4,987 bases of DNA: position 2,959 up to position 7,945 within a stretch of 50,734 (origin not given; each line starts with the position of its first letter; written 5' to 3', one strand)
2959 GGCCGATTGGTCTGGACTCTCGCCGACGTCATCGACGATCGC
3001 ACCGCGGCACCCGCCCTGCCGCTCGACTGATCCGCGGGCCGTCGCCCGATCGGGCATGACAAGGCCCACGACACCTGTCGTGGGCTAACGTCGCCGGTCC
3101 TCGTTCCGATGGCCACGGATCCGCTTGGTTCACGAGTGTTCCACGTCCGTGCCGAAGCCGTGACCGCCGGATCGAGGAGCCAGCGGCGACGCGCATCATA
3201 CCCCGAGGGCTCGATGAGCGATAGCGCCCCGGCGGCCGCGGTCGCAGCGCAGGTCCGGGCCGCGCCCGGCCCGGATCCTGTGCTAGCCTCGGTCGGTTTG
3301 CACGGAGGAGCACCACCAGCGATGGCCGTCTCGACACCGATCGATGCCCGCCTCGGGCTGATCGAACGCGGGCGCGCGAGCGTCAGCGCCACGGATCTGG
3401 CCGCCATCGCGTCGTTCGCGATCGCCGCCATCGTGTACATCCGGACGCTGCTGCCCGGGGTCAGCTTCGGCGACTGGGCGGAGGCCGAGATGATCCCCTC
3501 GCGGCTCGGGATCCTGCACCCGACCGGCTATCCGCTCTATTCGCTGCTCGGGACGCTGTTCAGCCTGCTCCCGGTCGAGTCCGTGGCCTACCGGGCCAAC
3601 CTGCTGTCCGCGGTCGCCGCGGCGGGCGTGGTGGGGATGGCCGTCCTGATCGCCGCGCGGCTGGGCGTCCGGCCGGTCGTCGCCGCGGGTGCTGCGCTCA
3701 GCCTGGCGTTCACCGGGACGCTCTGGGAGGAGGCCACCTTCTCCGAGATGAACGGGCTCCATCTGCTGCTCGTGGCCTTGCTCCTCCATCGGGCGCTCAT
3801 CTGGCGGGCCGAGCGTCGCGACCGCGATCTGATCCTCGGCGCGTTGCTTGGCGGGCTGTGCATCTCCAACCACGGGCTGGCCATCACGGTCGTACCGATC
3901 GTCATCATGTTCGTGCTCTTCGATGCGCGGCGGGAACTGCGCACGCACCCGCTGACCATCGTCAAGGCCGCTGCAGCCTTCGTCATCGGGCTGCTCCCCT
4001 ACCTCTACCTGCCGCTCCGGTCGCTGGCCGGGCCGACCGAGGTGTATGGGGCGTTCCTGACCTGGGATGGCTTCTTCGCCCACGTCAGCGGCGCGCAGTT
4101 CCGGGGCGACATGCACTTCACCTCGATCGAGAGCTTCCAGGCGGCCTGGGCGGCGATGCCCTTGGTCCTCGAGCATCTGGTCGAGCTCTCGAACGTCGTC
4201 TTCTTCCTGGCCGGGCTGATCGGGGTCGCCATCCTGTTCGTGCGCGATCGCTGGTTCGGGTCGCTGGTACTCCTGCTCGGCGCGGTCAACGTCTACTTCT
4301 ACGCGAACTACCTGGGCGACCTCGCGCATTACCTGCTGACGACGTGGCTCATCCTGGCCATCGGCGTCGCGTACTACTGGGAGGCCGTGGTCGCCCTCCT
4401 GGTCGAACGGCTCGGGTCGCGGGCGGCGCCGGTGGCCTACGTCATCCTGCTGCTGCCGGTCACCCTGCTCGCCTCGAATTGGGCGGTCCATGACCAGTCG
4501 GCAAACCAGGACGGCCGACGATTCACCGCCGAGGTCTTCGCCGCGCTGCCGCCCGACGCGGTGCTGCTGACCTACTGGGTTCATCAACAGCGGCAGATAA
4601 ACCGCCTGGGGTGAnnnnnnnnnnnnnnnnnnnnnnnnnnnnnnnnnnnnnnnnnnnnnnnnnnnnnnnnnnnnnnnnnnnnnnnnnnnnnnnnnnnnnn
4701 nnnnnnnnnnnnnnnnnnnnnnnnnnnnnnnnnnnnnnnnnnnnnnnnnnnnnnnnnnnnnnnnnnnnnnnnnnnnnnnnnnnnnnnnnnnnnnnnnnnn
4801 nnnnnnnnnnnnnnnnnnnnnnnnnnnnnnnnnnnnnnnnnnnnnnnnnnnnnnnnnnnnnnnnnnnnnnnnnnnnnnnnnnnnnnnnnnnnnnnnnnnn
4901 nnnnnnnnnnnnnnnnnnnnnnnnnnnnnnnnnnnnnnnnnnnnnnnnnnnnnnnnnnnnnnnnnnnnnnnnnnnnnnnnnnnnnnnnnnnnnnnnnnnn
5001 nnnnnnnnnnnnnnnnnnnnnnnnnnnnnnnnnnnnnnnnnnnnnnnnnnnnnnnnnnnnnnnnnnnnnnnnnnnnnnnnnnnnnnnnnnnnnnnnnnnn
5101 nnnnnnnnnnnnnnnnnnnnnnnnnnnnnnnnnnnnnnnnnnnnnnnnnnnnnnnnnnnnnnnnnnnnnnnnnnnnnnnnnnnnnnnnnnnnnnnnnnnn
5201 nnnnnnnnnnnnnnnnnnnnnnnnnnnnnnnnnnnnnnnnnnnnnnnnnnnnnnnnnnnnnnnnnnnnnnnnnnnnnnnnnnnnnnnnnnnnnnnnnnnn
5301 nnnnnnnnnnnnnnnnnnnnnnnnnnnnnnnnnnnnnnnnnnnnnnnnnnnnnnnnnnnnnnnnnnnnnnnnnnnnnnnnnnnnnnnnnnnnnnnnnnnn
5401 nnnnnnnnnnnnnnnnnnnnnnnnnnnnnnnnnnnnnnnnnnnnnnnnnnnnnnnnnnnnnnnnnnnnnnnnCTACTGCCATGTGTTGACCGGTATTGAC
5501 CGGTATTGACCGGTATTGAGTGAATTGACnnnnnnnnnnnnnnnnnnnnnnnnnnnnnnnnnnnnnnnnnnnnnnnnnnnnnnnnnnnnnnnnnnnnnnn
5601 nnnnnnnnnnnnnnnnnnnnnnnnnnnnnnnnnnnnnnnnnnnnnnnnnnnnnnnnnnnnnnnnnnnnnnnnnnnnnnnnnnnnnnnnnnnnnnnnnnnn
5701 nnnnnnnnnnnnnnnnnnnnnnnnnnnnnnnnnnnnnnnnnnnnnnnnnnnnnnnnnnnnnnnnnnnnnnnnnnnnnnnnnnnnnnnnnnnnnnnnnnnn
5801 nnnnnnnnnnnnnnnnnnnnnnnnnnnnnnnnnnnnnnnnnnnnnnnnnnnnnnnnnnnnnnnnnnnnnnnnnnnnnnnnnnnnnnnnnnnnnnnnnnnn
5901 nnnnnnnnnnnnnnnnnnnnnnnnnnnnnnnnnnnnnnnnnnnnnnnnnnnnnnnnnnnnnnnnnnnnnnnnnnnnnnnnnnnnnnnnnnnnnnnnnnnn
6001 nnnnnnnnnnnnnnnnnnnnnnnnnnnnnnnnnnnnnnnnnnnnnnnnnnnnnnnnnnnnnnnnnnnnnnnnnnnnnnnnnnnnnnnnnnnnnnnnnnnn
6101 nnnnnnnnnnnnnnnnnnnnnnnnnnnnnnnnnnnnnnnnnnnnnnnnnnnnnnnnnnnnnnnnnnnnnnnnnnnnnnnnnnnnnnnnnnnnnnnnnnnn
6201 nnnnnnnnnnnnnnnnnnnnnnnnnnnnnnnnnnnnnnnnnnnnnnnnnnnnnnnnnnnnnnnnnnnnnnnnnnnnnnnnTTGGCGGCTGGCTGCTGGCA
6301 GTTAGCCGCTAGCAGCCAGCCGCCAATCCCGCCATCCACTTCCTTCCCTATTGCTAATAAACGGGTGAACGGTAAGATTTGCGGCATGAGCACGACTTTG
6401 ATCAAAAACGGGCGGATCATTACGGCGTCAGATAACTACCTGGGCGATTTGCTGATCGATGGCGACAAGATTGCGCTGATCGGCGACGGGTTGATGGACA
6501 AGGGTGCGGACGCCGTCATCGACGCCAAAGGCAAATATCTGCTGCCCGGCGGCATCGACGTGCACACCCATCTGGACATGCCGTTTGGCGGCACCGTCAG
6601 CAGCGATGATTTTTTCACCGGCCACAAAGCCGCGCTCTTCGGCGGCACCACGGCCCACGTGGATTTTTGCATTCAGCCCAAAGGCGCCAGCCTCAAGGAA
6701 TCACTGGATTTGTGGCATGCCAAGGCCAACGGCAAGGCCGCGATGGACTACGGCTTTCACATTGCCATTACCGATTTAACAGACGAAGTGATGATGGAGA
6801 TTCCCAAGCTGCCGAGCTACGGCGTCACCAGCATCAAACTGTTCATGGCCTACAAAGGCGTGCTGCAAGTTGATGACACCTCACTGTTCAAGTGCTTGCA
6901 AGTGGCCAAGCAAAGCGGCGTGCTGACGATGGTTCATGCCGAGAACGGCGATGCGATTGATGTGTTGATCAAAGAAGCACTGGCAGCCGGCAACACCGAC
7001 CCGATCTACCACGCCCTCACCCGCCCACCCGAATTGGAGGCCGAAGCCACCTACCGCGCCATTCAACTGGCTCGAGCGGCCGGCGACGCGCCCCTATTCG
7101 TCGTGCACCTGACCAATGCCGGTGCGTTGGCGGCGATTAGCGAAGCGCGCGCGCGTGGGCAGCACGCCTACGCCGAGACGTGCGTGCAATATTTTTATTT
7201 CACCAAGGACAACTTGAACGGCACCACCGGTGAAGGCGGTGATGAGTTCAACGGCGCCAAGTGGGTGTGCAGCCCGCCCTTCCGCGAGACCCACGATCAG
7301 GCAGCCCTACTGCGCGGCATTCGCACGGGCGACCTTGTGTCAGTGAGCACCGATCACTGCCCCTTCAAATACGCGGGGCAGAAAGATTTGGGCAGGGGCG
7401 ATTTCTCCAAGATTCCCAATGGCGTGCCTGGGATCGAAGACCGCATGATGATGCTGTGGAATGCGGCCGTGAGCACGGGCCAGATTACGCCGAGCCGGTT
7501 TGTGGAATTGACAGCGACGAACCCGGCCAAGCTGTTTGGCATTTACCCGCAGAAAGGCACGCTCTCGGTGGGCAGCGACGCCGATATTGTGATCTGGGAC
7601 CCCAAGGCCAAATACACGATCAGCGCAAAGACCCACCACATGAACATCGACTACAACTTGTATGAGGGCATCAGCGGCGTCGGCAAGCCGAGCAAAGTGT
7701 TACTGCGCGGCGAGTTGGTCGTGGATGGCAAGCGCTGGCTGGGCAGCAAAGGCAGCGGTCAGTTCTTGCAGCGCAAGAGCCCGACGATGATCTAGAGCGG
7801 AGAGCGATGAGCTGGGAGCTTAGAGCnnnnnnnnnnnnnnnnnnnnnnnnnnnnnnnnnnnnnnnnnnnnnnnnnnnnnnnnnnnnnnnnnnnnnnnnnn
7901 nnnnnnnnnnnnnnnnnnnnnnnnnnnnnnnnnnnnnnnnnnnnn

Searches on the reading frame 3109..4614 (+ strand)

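Call 74: search_protein_families(library=pfam, proteins=[window:3109-4614:+], max_evalue=0.00001)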
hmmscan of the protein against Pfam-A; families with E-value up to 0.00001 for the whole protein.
window:3109-4614:+ (501 aa): 1 family
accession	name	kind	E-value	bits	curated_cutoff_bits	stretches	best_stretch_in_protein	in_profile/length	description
PF11028.14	TMEM260-like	-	4e-23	82.6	24.2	1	131-274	10-175/179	Protein O-mannosyl-transferase TMEM260-like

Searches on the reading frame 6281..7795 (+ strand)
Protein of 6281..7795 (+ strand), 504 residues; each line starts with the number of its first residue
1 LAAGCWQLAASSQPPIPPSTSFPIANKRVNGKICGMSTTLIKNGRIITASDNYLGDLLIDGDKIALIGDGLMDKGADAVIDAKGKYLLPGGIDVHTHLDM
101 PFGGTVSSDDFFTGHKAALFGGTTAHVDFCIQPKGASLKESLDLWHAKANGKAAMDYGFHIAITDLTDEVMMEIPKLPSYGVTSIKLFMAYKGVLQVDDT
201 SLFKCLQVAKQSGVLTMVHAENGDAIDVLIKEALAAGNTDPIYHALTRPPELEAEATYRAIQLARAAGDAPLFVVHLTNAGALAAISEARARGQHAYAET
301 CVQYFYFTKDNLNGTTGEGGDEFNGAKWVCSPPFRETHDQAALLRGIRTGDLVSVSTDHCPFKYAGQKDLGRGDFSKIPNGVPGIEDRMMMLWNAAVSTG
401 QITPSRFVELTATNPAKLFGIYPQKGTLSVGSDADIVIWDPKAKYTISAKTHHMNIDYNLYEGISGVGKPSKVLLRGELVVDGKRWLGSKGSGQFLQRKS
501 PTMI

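Call 63: search_protein_families(library=pfam, proteins=[window:6281-7795:+], max_evalue=0.00001)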
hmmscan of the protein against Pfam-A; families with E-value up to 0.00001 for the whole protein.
window:6281-7795:+ (504 aa): 2 families
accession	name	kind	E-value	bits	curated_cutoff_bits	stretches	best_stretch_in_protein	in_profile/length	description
PF01979.26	Amidohydro_1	-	9.2e-24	84.8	25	1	86-480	1-345/345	Amidohydrolase family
PF07969.17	Amidohydro_3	-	9.2e-14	52.2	29.7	1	79-99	2-22/472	Amidohydrolase family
